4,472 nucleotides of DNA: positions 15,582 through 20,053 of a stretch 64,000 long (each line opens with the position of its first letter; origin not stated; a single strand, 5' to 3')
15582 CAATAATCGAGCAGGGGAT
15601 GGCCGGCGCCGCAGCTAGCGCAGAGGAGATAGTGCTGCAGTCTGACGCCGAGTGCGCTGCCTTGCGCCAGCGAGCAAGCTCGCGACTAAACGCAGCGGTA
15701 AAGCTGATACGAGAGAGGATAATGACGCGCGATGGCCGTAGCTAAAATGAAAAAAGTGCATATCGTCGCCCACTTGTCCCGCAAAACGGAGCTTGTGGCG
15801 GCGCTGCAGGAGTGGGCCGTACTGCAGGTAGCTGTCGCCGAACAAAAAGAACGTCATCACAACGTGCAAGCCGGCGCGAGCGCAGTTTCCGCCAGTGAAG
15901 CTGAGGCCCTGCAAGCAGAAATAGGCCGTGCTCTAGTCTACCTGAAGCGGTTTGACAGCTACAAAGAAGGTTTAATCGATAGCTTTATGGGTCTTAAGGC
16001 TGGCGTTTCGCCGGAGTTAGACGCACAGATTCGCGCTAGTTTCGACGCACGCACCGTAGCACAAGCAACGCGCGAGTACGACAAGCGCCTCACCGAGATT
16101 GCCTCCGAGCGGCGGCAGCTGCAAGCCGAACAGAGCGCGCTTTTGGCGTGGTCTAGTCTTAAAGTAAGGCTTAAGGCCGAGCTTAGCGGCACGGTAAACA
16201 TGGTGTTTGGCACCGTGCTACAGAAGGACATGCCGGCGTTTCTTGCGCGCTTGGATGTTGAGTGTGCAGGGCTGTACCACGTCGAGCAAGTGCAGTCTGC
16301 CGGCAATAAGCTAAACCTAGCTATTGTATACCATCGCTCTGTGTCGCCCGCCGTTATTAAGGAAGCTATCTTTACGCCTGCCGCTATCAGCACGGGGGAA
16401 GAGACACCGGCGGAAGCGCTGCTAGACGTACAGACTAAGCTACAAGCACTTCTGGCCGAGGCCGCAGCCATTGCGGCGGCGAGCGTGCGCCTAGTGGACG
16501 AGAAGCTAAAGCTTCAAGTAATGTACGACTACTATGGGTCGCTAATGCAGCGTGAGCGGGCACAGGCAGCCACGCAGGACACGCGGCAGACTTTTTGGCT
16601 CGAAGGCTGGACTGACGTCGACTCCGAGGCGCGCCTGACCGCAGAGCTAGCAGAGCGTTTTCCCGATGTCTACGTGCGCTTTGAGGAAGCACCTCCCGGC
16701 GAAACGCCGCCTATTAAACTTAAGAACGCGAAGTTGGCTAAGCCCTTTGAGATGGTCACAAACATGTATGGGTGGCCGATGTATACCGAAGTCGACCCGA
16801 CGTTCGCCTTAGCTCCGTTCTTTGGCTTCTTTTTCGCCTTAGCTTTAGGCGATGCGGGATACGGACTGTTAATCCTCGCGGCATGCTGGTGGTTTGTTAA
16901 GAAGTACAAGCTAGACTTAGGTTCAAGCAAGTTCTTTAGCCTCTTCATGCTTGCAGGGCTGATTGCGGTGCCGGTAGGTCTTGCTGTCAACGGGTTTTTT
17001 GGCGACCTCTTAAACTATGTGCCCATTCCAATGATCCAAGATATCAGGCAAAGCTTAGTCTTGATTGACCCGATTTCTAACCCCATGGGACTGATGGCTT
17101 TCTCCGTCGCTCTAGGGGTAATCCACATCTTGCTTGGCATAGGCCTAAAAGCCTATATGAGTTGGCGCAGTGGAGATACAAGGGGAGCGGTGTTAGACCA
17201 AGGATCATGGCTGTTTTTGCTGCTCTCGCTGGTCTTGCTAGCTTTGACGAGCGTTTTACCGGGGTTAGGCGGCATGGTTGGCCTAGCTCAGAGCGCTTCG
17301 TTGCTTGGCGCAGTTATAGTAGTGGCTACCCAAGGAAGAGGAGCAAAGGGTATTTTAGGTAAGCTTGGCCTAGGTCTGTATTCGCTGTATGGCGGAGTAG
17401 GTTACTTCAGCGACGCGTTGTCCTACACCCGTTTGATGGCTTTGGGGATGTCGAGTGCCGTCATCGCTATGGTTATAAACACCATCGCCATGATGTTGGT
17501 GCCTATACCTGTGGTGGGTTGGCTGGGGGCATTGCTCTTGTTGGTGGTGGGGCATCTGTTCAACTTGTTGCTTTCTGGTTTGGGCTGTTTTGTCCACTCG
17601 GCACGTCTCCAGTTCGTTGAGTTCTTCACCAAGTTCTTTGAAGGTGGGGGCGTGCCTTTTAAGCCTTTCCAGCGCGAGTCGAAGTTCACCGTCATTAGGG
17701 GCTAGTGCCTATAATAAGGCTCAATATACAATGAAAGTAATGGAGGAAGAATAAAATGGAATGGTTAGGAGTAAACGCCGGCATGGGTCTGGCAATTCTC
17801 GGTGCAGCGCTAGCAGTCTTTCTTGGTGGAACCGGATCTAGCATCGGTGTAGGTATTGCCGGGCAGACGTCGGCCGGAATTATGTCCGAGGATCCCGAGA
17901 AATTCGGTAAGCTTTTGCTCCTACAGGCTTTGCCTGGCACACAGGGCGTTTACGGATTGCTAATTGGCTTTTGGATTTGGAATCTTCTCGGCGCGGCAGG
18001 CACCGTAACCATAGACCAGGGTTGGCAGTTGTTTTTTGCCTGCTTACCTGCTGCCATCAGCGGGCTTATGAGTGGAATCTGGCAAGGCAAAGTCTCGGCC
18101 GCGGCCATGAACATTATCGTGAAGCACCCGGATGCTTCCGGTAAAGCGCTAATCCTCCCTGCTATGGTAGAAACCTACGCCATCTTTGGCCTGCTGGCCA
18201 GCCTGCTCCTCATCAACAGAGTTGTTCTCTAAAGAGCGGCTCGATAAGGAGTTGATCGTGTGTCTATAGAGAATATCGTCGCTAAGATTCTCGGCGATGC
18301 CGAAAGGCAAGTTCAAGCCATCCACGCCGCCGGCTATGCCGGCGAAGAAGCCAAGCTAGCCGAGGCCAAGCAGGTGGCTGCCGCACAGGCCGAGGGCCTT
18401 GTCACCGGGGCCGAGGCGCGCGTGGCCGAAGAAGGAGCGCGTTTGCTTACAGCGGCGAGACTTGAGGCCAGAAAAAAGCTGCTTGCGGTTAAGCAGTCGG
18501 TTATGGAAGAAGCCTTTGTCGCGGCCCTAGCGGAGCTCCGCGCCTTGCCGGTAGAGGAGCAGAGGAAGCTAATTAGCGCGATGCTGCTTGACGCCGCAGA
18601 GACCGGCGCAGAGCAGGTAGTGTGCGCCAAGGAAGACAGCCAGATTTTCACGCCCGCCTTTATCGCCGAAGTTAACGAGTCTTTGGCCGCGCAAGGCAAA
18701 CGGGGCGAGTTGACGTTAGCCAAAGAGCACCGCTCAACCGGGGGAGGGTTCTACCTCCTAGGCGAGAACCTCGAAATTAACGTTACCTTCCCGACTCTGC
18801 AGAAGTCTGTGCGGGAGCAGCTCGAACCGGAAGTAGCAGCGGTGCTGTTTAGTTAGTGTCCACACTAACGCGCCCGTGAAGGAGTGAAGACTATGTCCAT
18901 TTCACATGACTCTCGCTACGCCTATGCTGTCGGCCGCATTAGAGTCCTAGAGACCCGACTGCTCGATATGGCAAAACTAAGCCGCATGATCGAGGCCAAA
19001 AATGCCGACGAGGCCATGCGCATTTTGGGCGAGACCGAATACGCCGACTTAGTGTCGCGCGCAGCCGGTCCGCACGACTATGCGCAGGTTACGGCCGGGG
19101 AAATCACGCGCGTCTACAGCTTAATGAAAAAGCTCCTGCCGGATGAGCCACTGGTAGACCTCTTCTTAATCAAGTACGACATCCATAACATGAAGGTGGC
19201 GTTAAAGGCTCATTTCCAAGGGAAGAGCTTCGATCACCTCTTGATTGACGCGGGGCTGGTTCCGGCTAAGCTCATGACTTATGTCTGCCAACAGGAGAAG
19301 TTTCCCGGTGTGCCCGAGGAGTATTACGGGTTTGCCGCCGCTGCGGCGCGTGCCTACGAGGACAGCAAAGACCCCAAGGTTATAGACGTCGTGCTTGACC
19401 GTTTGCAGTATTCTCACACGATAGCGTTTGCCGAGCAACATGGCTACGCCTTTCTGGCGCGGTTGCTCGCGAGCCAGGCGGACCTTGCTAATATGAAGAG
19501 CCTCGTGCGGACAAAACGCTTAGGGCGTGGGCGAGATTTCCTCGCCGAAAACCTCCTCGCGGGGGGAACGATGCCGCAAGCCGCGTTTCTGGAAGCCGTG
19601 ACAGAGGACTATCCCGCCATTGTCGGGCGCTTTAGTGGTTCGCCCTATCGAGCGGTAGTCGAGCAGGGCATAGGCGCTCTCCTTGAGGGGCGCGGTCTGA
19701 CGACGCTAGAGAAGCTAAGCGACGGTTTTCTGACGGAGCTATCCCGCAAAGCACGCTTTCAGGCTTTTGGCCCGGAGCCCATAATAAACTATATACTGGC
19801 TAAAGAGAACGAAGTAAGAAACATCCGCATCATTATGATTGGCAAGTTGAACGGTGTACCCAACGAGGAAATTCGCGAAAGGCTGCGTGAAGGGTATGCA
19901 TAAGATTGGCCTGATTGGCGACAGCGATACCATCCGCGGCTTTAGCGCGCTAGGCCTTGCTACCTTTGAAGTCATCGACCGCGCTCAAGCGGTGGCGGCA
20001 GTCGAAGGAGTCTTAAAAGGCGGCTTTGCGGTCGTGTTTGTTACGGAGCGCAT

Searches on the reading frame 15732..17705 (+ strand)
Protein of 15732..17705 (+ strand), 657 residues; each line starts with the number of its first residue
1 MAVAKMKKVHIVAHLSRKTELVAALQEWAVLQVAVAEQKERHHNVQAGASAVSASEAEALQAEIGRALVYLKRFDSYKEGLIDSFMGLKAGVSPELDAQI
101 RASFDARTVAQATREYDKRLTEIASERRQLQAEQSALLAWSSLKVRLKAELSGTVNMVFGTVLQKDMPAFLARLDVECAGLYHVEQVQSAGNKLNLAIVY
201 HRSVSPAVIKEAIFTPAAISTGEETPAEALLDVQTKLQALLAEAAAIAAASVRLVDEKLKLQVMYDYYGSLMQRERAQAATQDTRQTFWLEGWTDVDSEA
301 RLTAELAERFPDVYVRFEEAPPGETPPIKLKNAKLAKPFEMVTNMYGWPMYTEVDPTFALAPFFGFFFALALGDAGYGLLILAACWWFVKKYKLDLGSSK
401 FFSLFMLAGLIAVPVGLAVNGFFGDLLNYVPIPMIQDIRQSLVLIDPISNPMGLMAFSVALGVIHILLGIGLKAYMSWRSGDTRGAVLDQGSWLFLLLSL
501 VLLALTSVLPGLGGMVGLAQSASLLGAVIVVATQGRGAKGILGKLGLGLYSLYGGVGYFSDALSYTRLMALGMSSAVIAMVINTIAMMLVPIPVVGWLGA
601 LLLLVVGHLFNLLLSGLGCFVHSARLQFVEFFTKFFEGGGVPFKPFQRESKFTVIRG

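Call 82: search_protein_families(library=pfam, proteins=[window:15732-17705:+], max_evalue=0.00001)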
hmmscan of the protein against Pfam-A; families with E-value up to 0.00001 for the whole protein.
window:15732-17705:+ (657 aa): 1 family
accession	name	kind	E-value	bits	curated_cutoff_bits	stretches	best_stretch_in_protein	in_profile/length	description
PF01496.24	V_ATPase_I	-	1e-23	83.7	30.7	2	281-396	302-422/815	V-type ATPase 116kDa subunit family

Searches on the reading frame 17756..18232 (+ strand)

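Call 82: search_protein_families(library=pfam, proteins=[window:17756-18232:+], max_evalue=0.00001)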
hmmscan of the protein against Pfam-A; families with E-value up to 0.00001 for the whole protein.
window:17756-18232:+ (158 aa): 1 family
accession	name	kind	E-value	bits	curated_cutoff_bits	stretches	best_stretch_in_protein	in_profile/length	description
PF00137.26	ATP-synt_C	-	2e-35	121.3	24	2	15-74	1-60/60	ATP synthase subunit C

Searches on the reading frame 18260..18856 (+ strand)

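Call 82: search_protein_families(library=pfam, proteins=[window:18260-18856:+], max_evalue=0.00001)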
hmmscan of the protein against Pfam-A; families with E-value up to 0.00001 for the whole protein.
window:18260-18856:+ (198 aa): 1 family
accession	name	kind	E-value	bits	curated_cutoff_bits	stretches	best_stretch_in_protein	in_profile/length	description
PF01991.23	vATP-synt_E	-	5.1e-12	46.1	24.2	1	10-197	2-199/199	ATP synthase (E/31 kDa) subunit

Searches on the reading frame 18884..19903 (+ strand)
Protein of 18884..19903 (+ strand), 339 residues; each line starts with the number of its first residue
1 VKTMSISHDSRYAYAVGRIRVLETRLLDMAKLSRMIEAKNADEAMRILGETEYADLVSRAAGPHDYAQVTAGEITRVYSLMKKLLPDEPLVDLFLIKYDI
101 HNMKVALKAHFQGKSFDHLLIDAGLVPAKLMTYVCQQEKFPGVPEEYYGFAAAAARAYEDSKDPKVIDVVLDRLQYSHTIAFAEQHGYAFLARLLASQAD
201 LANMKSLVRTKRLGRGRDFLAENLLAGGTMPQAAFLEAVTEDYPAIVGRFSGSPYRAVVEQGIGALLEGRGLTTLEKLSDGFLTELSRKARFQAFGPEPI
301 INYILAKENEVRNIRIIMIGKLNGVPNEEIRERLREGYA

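Call 82: search_protein_families(library=pfam, proteins=[window:18884-19903:+], max_evalue=0.00001)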
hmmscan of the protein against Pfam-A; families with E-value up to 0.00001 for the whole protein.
window:18884-19903:+ (339 aa): 1 family
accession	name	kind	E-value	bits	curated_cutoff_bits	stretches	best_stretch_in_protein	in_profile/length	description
PF01992.21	vATP-synt_AC39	-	5.2e-67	227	29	1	15-333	1-339/339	ATP synthase (C/AC39) subunit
